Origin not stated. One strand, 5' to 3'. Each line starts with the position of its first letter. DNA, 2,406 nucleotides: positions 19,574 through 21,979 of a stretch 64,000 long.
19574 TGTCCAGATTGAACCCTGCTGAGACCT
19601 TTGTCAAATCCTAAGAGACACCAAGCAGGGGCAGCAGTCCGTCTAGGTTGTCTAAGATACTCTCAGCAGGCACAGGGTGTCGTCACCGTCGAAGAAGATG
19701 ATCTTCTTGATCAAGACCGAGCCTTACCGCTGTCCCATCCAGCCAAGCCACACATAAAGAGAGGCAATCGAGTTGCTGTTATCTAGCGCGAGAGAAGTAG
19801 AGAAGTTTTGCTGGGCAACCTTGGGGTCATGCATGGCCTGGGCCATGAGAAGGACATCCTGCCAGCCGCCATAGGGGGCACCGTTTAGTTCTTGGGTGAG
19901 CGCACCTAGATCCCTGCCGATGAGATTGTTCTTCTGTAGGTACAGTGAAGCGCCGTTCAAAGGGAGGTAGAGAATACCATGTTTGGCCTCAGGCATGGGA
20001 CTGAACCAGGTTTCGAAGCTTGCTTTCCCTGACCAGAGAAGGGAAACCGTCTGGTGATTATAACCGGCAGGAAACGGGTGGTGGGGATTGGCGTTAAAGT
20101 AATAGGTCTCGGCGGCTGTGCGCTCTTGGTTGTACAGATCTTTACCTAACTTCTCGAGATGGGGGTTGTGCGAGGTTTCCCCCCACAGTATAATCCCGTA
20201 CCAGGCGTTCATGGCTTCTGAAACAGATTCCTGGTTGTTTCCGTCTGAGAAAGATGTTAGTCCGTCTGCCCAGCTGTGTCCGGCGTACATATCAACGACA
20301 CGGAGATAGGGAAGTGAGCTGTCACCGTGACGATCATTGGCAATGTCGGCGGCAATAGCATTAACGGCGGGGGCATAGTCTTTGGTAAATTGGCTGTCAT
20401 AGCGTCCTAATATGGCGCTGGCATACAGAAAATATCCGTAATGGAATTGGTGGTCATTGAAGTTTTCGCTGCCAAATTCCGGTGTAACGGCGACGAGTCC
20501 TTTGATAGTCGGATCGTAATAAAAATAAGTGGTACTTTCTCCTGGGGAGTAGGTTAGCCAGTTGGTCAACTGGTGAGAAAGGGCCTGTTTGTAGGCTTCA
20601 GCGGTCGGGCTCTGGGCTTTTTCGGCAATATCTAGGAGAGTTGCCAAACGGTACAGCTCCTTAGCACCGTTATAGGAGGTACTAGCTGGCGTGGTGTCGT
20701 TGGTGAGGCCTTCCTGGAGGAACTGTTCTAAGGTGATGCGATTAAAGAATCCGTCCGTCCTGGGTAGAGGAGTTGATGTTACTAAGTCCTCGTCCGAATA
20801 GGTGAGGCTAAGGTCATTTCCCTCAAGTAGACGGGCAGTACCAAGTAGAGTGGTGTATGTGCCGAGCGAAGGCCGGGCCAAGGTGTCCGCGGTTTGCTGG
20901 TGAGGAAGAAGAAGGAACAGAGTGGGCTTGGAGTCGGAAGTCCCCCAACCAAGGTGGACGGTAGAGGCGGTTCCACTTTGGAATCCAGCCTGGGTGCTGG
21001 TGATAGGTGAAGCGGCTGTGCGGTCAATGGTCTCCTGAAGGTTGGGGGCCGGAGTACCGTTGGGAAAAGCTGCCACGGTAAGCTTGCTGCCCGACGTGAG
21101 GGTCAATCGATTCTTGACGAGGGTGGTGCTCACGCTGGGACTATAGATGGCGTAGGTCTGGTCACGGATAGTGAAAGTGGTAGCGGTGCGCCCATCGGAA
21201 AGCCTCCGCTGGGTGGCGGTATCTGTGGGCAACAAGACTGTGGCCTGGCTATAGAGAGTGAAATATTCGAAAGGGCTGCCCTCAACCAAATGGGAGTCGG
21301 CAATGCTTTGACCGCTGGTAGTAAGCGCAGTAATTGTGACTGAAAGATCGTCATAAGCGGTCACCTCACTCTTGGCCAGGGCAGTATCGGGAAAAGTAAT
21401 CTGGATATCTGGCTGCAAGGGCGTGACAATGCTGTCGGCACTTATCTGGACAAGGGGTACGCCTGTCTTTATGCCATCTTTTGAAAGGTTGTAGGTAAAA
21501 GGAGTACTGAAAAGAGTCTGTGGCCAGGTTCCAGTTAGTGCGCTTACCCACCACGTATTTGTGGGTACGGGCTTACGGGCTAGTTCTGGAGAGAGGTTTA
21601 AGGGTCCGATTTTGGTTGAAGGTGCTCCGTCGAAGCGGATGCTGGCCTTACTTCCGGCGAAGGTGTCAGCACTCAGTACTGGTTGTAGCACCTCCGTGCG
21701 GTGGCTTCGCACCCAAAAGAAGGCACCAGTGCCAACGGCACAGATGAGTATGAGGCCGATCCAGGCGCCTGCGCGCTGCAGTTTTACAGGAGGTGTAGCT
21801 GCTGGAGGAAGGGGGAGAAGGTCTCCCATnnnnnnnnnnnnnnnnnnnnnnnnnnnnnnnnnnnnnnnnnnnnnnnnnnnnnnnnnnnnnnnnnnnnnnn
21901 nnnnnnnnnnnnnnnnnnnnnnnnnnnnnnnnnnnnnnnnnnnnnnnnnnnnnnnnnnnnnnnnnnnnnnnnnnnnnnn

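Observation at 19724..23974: Three-gene putative beta-glucan synthesis/export module: QxxRW GT2 synthase, HlyD-like adaptor and a membrane-anchored GH81-like glucanase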

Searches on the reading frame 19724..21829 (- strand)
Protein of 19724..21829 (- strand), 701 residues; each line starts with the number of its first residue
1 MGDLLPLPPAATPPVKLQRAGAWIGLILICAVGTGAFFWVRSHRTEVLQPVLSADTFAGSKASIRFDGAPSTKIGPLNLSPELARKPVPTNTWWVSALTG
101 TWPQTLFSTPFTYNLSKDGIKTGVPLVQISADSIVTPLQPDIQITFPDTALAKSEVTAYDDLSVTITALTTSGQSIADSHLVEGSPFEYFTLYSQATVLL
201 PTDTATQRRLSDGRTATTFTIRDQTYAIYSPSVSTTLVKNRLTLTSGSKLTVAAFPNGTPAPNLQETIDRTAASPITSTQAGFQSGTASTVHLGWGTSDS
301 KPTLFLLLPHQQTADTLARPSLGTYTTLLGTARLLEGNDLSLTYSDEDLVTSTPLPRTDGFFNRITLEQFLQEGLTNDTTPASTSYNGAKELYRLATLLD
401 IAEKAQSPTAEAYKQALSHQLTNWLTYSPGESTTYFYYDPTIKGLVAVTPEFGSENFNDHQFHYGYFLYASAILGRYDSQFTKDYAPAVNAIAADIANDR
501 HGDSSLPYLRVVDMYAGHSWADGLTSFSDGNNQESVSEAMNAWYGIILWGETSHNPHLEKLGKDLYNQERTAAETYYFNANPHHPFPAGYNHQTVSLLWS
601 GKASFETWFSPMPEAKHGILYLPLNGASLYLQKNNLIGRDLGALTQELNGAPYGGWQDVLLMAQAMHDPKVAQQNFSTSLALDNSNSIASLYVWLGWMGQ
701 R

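Call 3: search_protein_families(library=pfam, proteins=[window:19724-21829:-], max_evalue=0.01)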
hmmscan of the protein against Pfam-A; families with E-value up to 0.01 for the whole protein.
window:19724-21829:- (701 aa): 2 families
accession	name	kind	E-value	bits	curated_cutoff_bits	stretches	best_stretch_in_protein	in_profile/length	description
PF17652.7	Glyco_hydro81C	-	4.4e-60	204.2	25.6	1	375-683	22-340/349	Glycosyl hydrolase family 81 C-terminal domain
PF03639.19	Glyco_hydro_81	-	9.4e-07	28.7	25.6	1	84-343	11-308/323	Glycosyl hydrolase family 81 N-terminal domain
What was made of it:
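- On GH81 endo-beta-1,3-glucanase: PF03639 scores 28.7 bits (cut-off 25.6) and PF17652 scores 204.2 bits (cut-off 25.6) (call 3).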

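Call 4: search_protein_families(library=ncbifam, proteins=[window:19724-21829:-], max_evalue=0.01)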
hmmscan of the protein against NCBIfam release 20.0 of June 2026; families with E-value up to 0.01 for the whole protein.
window:19724-21829:- (701 aa): 0 families

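Call 7: search_solved_structures(query=window:19724-21829:-, show_alignments=2)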
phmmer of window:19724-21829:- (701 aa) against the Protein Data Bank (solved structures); distinct sequences matched with E-value up to 0.001: 8.
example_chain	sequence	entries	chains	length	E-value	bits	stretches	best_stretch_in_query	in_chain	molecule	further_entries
6fop_A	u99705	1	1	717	4.5e-73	249.9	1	86-695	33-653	Glycoside hydrolase family 81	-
5v1w_A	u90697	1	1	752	7.7e-51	176.4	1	85-680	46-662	Glycoside Hydrolase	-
5t4a_A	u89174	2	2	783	8.8e-51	176.2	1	85-680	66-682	Glycoside Hydrolase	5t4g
5t49_A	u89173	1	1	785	8.9e-51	176.2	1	85-680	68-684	BH0236 protein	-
5upi_A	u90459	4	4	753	2.1e-50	175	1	85-680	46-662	BH0236 protein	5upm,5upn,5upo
5t4c_A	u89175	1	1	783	2.4e-50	174.8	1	85-680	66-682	Glycoside Hydrolase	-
4k35_A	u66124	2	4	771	3.1e-25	91.8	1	225-672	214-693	glycoside hydrolase family 81 endo-beta-1,3-glucanase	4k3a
5xbz_A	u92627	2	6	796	3.5e-25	91.6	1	225-672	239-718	Endo-beta-1,3-glucanase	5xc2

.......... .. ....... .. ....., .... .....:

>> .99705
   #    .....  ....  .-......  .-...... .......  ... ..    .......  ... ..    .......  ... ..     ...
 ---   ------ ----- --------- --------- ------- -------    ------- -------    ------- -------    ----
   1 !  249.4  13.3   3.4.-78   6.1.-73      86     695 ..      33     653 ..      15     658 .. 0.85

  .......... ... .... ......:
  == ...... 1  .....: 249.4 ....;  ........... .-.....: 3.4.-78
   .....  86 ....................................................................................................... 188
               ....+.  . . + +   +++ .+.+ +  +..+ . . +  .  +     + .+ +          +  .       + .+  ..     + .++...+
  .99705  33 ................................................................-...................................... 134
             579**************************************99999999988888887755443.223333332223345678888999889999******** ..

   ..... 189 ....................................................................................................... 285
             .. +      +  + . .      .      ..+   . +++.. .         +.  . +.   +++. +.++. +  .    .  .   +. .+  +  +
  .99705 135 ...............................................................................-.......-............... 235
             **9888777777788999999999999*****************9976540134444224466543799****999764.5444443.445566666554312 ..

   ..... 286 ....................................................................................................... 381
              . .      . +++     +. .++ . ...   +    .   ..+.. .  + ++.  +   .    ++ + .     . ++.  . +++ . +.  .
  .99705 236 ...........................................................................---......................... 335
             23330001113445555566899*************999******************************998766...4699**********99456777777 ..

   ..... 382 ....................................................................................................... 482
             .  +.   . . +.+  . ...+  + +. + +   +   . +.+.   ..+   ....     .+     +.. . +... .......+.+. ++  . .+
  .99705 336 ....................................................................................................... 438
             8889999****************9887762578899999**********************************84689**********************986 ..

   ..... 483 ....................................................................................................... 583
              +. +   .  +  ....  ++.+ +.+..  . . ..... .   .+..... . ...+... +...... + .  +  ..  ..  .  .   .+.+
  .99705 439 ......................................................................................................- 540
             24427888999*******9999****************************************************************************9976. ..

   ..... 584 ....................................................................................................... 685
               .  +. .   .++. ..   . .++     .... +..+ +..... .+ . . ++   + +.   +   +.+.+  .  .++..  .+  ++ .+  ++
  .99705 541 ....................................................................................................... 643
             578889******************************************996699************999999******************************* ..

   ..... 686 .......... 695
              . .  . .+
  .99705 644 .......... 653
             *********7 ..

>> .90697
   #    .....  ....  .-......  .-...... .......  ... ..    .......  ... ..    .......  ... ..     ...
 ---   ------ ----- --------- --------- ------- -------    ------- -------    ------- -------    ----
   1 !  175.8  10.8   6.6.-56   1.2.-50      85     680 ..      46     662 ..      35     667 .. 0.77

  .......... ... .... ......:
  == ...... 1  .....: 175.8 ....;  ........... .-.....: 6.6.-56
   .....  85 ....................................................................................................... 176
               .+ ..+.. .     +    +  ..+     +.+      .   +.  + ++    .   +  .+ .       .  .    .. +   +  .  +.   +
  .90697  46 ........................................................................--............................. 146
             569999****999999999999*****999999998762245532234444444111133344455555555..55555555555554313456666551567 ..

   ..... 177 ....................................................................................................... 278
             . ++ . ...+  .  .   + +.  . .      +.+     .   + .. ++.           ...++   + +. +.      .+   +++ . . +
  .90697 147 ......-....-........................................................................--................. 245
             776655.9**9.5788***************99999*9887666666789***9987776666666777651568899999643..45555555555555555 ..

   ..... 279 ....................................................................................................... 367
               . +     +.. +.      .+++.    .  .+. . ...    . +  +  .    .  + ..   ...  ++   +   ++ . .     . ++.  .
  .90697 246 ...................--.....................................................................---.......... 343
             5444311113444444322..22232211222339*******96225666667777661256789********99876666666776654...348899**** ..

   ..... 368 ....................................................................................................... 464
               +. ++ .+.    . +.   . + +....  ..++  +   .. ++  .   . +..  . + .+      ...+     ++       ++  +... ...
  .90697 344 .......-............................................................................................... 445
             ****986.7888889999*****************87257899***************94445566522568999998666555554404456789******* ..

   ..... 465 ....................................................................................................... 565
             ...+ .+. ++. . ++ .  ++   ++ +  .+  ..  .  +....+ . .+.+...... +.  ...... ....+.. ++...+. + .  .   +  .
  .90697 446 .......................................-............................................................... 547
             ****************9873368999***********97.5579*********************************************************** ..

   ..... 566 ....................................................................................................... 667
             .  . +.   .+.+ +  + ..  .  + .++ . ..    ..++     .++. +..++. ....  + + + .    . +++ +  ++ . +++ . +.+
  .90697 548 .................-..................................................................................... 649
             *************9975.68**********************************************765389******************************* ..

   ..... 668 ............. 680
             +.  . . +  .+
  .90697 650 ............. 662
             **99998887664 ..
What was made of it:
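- On GH81 endo-beta-1,3-glucanase: Alignment to 6FOP, 5T49 and 4K35 covers residues 85-695 (call 7).
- Checked: GH81: PF17652 at 204 bits and PF03639 at 28.7 bits (call 3); PDB 6FOP at E=4.5e-73 over residues 86-695 (call 7).
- Characterised bacterial GH81 enzymes (C. thermocellum 6FOP, B. halodurans 5T49) are degradative enzymes (call 7, own knowledge).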

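Call 9: find_homologous_proteins(query=window:19724-21829:-, max_evalue=1e-10)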
Query window:19724-21829:- (701 aa): 14 proteins with E <= 1e-10 among 8000 candidates.
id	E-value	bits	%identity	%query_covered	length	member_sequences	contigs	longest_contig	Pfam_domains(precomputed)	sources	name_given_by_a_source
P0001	0.0e+0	1143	100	72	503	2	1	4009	PF17652.8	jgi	-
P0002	3.0e-251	854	57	97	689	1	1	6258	PF17652.8,PF03639.20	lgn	-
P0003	1.3e-226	772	54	92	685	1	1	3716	PF17652.8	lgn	-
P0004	3.8e-171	589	46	97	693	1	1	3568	PF17652.8,PF03639.20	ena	-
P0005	8.1e-145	502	42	88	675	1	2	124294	PF17652.8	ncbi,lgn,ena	-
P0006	1.9e-80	289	32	87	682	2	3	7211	PF17652.8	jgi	jgi:endo-1,3(4)-beta-glucanase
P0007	1.0e-76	277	33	85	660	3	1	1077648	PF17652.8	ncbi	-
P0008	1.4e-76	276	32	89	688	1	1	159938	PF17652.8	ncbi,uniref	ncbi:glycosyl hydrolase [Cellulosimicrobium sp. NPDC057862]|uniref:glycosyl hydrolase n=1 Tax=Cellul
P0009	1.9e-76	276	34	89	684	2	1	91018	PF17652.8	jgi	jgi:endo-1,3(4)-beta-glucanase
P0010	6.1e-71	258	33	87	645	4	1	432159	PF17652.8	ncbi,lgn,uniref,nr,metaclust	ncbi:glycosyl hydrolase [Pseudonocardia oroxyli]|uniref:glucan endo-1,3-beta-D-glucosidase n=1 Tax=P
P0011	1.3e-69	253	31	87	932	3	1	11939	PF01833.31,PF17652.8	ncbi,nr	ncbi:MAG: glycosyl hydrolase, partial [bacterium]|nr:glycosyl hydrolase [bacterium]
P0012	4.4e-63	232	30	89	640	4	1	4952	PF17652.8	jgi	jgi:endo-1,3(4)-beta-glucanase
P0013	6.1e-63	231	32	83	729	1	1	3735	PF17652.8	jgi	jgi:endo-1,3(4)-beta-glucanase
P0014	2.4e-36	143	25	88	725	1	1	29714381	PF17652.8,PF03639.20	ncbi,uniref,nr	ncbi:glucan endo-1,3-beta-D-glucosidase 1-like [Phragmites australis]|uniref:glucan endo-1,3-beta-D-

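Call 10: find_encoding_contigs(protein=P0005, flank=10000, max_places=3)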
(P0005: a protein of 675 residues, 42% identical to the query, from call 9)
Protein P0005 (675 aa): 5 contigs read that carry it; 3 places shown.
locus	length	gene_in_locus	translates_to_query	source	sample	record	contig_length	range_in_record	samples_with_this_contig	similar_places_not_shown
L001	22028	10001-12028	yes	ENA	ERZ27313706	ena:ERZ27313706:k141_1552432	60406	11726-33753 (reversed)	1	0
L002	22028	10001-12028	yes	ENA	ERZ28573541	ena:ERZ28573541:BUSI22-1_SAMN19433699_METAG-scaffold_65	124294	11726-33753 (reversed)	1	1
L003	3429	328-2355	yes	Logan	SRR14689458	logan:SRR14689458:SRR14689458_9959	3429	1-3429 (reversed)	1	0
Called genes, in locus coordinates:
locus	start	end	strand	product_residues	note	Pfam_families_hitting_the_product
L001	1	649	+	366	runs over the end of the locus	PF10129:OpgC_C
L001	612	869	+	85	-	PF07866:DUF1653 (weak)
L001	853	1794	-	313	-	PF01625:PMSR, PF01641:SelR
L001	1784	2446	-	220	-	-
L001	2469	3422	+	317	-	PF01368:DHH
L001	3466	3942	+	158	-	-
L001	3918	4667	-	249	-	PF13424:TPR_12, PF13432:TPR_16, PF14559:TPR_19 (weak), PF07719:TPR_2 (weak), PF13424:TPR_12, PF14559:TPR_19 (weak), PF00515:TPR_1, PF07719:TPR_2 (weak), +11 more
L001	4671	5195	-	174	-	PF13177:DNA_pol3_delta2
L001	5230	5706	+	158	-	-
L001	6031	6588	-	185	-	-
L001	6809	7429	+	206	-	PF02163:Peptidase_M50 (weak)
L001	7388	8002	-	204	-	-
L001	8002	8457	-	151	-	PF00578:AhpC-TSA, PF08534:Redoxin, PF13911:AhpC-TSA_2 (weak)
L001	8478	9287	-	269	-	PF00730:HhH-GPD, PF00633:HHH (weak)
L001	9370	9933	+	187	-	PF07690:MFS_1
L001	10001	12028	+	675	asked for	PF17652:Glyco_hydro81C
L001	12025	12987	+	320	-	PF13641:Glyco_tranf_2_3 (weak), PF00535:Glycos_transf_2, PF10111:Glyco_tranf_2_2 (weak)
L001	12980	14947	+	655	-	-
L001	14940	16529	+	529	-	PF13506:Glyco_transf_21, PF00535:Glycos_transf_2, PF13641:Glyco_tranf_2_3, PF13632:Glyco_trans_2_3, PF03552:Cellulose_synt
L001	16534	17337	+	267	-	PF00364:Biotin_lipoyl (faint)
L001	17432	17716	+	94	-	PF03551:PadR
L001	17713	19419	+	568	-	-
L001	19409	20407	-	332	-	PF03881:Fructosamin_kin (weak), PF01636:APH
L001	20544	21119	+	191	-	-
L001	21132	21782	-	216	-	-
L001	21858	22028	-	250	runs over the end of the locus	PF00459:Inositol_P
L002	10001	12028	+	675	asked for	PF17652:Glyco_hydro81C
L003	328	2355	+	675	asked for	PF17652:Glyco_hydro81C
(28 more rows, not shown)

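Call 11: find_encoding_contigs(protein=P0002, flank=10000, max_places=3)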
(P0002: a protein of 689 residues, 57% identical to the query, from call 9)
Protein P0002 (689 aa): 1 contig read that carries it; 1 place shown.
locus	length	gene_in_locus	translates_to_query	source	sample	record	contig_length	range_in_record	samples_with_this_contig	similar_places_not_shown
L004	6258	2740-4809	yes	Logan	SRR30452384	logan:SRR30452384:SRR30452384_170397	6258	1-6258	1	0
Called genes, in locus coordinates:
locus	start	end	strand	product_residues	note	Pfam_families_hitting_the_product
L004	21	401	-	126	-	PF03779:SPW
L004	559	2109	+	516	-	PF00535:Glycos_transf_2, PF13641:Glyco_tranf_2_3, PF13506:Glyco_transf_21 (weak), PF13632:Glyco_trans_2_3, PF03552:Cellulose_synt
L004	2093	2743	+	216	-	-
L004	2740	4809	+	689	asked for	PF03639:Glyco_hydro_81, PF17652:Glyco_hydro81C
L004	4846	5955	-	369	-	PF12679:ABC2_membrane_2, PF12698:ABC2_membrane_3, PF01061:ABC2_membrane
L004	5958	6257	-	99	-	?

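Call 12: find_encoding_contigs(protein=P0004, flank=10000, max_places=3)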
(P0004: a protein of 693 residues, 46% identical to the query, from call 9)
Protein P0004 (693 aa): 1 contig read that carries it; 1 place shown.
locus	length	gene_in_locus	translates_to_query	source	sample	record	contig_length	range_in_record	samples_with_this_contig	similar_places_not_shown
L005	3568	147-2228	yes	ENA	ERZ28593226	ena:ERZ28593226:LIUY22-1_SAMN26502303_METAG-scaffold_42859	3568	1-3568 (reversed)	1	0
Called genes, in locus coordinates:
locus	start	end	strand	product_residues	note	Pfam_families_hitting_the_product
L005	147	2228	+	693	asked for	PF03639:Glyco_hydro_81, PF17652:Glyco_hydro81C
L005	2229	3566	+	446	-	?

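Call 15: find_related_loci(query=A1, collection=genome_contigs, flank=10000)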
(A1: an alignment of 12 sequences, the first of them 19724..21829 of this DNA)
Query A1 (701 aa) in genome_contigs; peptide patterns used: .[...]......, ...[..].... (x = any residue, [..] = any of these).
600 stretches matched a pattern (row limit reached: there are more); 598 encode a relative of the query (tblastn E <= 1e-3); the best 80 are kept; 80 distinct loci.
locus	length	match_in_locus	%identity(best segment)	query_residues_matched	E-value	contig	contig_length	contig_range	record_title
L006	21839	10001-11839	31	87-695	4e-89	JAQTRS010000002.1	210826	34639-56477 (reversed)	MAG: Candidatus Moraniibacteriota bacterium isolate STB_169 NODE_142_length_210826_cov_5.478474_Sandtown_B, whole genome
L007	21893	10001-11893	34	70-695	2e-88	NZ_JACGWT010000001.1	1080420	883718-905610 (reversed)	Microlunatus kandeliicorticis strain DSM 100723 Ga0264379_01, whole genome shotgun sequence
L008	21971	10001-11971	34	22-695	2e-86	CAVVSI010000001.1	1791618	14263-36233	MAG: uncultured Actinomycetota bacterium isolate MFD02840.bin.1.300 genome assembly, contig: contig_10469, whole genome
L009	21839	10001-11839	32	87-695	2e-86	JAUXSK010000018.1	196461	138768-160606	MAG: Candidatus Moraniibacteriota bacterium isolate C12_metabat.bin.87 C12_k141_493543, whole genome shotgun sequence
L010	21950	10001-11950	32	55-701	2e-83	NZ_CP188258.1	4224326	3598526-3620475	Leifsonia sp. McL0618 chromosome, complete genome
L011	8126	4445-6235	34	89-695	1e-81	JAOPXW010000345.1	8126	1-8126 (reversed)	MAG: Friedmanniella sp. isolate RYN_211 scaffold_1214705, whole genome shotgun sequence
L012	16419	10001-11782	32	89-695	4e-81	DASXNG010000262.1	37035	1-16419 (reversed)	MAG TPA_asm: Galbitalea sp. isolate SMAG_U5348 k141_3194280, whole genome shotgun sequence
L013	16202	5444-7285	35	70-695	1e-80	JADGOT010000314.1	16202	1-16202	MAG: Glaciihabitans sp. isolate Chersky_586 k127_19481994, whole genome shotgun sequence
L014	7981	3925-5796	30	85-695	3e-80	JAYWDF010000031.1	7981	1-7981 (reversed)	MAG: Akkermansiaceae bacterium isolate GL95_UP_concoct_247 GL95_UP_concoct_247_30, whole genome shotgun sequence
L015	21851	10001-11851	33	72-695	3e-79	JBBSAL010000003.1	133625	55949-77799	MAG: Actinomycetales bacterium isolate La6_maxbin2.367 La6_maxbin2.367_K_1505040_L_133625_cov_20.6444, whole genome shot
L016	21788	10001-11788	33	89-695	1e-78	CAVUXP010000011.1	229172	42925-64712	MAG: uncultured Actinomycetota bacterium isolate MFD05684.bin.2.23 genome assembly, contig: contig_74427, whole genome s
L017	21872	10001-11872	31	85-695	2e-78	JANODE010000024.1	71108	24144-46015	MAG: Akkermansiaceae bacterium isolate VAR_17_metabat_196 VAR_17_k141_9878, whole genome shotgun sequence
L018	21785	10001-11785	33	89-695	5e-81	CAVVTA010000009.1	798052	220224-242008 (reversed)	MAG: uncultured Actinomycetota bacterium isolate MFD02840.bin.2.274 genome assembly, contig: contig_1589, whole genome s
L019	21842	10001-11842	34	70-695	2e-77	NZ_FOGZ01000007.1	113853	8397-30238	Propionibacterium cyclohexanicum strain DSM 16859, whole genome shotgun sequence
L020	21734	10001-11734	33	89-670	8e-78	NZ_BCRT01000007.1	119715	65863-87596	Sanguibacter suarezii NBRC 16159, whole genome shotgun sequence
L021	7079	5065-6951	33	66-695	7e-78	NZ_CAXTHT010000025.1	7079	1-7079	MAG: uncultured Friedmanniella sp. isolate public_SRR11456918_metawrap_bin.8 public_SRR11456918_metawrap_bin.8_25, whole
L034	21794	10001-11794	32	89-695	2e-74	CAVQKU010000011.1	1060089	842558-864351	MAG: uncultured Actinomycetota bacterium isolate MFD02581.bin.1.203 genome assembly, contig: contig_9083, whole genome s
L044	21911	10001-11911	32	50-695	4e-73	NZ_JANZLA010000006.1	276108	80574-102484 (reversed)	Cellulomonas sp. SG140 Scaffold6, whole genome shotgun sequence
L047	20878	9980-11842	30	66-687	7e-72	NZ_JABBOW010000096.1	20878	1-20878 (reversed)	MAG: Cellulomonas sp. isolate KJC.2 NODE_120_length_20878_cov_4.97644, whole genome shotgun sequence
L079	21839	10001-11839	30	69-686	2e-67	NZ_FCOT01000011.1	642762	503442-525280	Cellulomonas timonensis strain SN7, whole genome shotgun sequence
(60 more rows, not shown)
